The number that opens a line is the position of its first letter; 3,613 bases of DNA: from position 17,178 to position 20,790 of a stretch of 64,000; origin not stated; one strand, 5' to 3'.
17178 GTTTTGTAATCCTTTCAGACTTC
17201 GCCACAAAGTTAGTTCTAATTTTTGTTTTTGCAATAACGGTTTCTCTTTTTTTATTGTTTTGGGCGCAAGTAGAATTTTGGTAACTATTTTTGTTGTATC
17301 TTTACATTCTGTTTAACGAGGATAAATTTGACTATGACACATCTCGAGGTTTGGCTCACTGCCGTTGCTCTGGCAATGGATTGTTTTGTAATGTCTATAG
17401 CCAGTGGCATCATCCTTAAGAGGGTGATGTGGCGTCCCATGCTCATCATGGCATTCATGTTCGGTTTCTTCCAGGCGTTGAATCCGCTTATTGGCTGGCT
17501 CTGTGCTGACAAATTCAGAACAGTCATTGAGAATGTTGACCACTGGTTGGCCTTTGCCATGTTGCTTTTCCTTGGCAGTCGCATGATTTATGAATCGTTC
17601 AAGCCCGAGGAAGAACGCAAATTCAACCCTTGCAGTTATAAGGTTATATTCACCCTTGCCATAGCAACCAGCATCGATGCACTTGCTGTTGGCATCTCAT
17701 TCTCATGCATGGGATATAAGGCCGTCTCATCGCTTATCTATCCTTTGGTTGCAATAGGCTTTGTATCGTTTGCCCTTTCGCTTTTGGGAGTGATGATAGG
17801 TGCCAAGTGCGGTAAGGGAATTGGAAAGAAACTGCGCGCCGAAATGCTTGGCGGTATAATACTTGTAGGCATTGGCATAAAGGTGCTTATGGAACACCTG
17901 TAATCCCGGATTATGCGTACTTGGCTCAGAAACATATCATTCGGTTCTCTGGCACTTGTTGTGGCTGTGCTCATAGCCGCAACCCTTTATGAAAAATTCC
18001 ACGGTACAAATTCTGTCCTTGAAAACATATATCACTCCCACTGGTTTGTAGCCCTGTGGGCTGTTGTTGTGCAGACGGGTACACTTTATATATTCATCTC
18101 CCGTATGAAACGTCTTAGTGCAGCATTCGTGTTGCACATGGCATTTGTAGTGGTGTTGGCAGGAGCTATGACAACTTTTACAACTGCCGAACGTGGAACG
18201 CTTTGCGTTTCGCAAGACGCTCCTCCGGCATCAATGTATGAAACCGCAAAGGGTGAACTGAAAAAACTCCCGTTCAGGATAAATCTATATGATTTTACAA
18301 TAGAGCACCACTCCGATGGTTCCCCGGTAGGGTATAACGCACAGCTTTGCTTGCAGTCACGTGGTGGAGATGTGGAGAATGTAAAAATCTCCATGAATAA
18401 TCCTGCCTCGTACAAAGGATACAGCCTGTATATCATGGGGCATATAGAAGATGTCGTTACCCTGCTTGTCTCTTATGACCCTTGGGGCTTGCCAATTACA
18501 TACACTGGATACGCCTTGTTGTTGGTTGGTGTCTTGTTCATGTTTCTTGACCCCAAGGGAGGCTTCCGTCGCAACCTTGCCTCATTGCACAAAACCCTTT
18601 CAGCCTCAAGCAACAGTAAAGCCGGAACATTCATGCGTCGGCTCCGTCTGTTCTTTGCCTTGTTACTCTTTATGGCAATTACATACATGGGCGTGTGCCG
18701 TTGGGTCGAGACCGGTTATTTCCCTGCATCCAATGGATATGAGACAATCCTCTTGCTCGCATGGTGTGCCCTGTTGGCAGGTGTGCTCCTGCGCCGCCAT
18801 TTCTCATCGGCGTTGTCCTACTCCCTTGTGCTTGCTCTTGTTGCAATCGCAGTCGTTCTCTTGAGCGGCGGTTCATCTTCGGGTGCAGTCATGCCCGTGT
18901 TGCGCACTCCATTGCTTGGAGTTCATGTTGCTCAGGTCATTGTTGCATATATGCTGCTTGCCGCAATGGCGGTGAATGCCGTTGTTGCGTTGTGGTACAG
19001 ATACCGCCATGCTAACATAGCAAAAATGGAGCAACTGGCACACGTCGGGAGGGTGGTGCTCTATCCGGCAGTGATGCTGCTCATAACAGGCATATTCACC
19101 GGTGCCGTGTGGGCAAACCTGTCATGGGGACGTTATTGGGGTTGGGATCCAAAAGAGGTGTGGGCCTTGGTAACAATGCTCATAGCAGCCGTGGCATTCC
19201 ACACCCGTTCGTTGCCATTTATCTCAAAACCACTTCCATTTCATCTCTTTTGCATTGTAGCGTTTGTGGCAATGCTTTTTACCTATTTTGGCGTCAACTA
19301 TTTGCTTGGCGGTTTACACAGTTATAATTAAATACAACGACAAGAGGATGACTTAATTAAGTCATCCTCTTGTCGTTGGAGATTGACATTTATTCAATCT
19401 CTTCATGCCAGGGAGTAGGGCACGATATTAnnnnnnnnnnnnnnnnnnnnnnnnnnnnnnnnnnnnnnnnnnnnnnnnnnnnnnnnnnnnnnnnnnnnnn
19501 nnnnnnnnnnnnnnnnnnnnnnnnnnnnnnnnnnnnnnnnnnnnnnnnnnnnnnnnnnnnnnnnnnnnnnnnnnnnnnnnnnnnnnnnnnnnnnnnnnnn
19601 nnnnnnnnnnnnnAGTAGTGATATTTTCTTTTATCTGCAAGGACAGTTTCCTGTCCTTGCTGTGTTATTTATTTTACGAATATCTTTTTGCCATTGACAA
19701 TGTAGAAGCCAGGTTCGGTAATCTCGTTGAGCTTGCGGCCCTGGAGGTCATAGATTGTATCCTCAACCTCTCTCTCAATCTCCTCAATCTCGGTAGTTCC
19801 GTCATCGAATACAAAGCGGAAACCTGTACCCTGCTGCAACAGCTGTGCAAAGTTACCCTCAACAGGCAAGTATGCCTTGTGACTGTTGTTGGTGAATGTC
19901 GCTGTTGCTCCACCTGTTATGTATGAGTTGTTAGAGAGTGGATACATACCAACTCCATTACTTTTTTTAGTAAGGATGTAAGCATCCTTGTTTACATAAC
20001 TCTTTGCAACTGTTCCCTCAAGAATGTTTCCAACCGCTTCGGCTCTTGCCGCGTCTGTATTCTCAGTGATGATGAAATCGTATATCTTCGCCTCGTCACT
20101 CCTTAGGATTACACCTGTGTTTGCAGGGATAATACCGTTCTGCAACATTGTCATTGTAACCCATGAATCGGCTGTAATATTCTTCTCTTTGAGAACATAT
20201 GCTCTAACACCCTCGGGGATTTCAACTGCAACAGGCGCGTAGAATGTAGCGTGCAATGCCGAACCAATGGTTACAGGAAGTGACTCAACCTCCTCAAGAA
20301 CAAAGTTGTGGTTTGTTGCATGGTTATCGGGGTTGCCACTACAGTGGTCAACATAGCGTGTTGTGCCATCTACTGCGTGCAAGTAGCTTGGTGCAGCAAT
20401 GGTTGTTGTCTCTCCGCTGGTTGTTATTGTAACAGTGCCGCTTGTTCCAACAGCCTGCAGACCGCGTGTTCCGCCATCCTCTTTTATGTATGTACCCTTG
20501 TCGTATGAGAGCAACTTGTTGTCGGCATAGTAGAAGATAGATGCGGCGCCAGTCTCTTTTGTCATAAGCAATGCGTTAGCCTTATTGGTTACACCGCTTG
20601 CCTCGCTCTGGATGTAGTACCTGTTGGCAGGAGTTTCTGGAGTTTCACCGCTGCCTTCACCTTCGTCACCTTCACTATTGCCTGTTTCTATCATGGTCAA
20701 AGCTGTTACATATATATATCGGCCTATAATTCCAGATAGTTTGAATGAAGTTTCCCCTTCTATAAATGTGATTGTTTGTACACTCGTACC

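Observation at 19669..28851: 3060-aa T9SS cargo that fuses a C10 cysteine protease to a GH33 sialidase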

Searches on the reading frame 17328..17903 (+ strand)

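Call 15: search_protein_families(library=pfam, proteins=[window:17328-17903:+], max_evalue=0.001)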
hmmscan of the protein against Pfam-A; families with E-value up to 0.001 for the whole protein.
window:17328-17903:+ (191 aa): 1 family
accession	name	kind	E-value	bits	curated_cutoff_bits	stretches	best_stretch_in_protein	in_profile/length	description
PF02659.21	Mntp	-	3.1e-46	157.4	24.4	1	33-187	2-152/152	Putative manganese efflux pump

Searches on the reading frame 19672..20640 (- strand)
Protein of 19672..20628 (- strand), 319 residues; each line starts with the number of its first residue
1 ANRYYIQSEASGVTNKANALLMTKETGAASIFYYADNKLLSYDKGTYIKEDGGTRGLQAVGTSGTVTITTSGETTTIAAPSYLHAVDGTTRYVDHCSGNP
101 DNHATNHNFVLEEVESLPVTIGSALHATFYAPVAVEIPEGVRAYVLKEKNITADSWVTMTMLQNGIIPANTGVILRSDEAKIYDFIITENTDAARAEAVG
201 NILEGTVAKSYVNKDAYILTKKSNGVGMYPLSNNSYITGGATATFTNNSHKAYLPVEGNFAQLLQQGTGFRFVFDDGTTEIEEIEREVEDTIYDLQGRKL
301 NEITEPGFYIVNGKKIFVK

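Call 8: search_protein_families(library=pfam, proteins=[window:19672-20628:-], max_evalue=10)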
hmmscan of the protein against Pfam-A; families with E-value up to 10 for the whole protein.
seq(319 aa): 1 family
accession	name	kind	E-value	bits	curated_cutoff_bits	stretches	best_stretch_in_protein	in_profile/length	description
PF17442.7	U62_UL91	-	0.16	12.4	25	1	104-137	29-60/65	Functional domain of U62 and UL91 proteins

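Call 59: predict_structure(alignment_id=A4)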
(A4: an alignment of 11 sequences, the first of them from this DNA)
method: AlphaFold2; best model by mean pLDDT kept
length: 323 residues; sequences in the alignment: 11
mean_pLDDT: 55.3   pTM: 0.54
mean pLDDT of the five models: 55.3, 48.8, 46.6, 38.5, 34.5
residues with pLDDT >= 90: 23; 70-90: 70; 50-70: 65; < 50: 165
segments of 3 or more residues with pLDDT < 50: 1-13, 21-23, 27-91, 98-117, 212-216, 238-253, 281-323
pLDDT, mean of each block of 10 residues (from residue 1): 38 52 47 32 31 33 34 33 41 51 38 43 71 78 92 75 89 85 82 84 82 52 65 58 32 61 67 69 34 36 43 41 47
secondary structure, 60 per line:
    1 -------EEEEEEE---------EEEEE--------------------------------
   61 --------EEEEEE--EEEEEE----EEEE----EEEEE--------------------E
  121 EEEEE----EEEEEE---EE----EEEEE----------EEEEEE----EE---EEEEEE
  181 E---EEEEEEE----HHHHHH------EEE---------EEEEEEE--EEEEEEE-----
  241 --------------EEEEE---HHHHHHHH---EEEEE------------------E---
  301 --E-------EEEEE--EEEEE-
elements in order: E8-14 E24-28 E69-74 E77-82 E87-90 E95-99 E120-125 E130-135 E145-149 E160-165 E175-181 E185-191 H196-201 E208-210 E220-226 E229-235 E255-259 H263-270 E274-278 E311-315 E318-322

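Call 63: fold_search(model_id=the predicted structure, library=pdb)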
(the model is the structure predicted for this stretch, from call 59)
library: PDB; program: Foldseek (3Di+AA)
matches with E <= 10: 117; with E <= 0.001: 0
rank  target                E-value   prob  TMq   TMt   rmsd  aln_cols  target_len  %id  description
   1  4dxf_A                2.9e-01  0.02  0.08  0.11  18.3       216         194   11  Crystal structure of Staphylococcal Superantigen-Like protein 4 (released 2012-09-19)
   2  2hqu_C                1.6e+00  0.02  0.07  0.14  15.2        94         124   12  Human dUTPase in complex with alpha,beta-iminodUTP and magnesium ion (released 2007-07-24)
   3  8qdo_A                1.6e+00  0.02  0.08  0.06  13.4       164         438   12  Crystal structure of the tegument protein UL82 (pp71) from Human Cytomegalovirus (released 2024-02-28)
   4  8uu4_G                1.8e+00  0.02  0.08  0.14  15.4       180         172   16  Cryo-EM structure of the Listeria innocua 70S ribosome in complex with HPF (structure I-A) (released 2024-02-28)
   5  3c3i_B                1.8e+00  0.02  0.07  0.14  15.2        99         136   15  Evolution of chlorella virus dUTPase (released 2009-02-10)
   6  3so2                  1.9e+00  0.02  0.07  0.14  14.1       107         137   15  Chlorella dUTPase (released 2012-07-04)
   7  1q5h_B                2.3e+00  0.02  0.07  0.14  14.3       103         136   14  Human dUTP Pyrophosphatase complex with dUDP (released 2003-08-19)
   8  2ol0_A                2.6e+00  0.02  0.07  0.15  14.9        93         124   11  High Resolution Crystal Structures of Vaccinia Virus dUTPase (released 2007-05-01)
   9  3ca9_A                2.6e+00  0.02  0.07  0.14  14.1        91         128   15  Evolution of chlorella virus dUTPase (released 2009-03-03)
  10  3mbq_B                2.7e+00  0.01  0.07  0.13  15.6        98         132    9  Crystal structure of deoxyuridine 5-triphosphate nucleotidohydrolase from Brucella melitensis, orthorhombic crystal fo (released 2010-04-21)
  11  4zzk_A                2.7e+00  0.01  0.11  0.16  14.9       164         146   12  Crystal structure of truncated FlgD (monoclinic form) from the human pathogen Helicobacter pylori (released 2016-02-24)
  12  8dww_M                2.7e+00  0.01  0.08  0.06  33.0       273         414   10  Chikungunya VLP in complex with neutralizing Fab 506.A08 (asymmetric unit) (released 2023-05-31)
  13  3lh0_A                2.9e+00  0.01  0.09  0.16  14.8       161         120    9  Crystal structure of the 53BP1 tandem tudor domain in complex with p53K372me2 (released 2010-03-23)
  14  8iel                  3.0e+00  0.07  0.16  0.06  10.8       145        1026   12  Cryo-EM structure of ATP13A2 in the E1-like state (released 2023-12-20)
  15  7lg1_A                3.0e+00  0.02  0.08  0.06  13.5       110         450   10  Cryo-EM structure of human cGMP-bound CNGA1_E365Q channel in Na+/Ca2+ (released 2021-03-10)
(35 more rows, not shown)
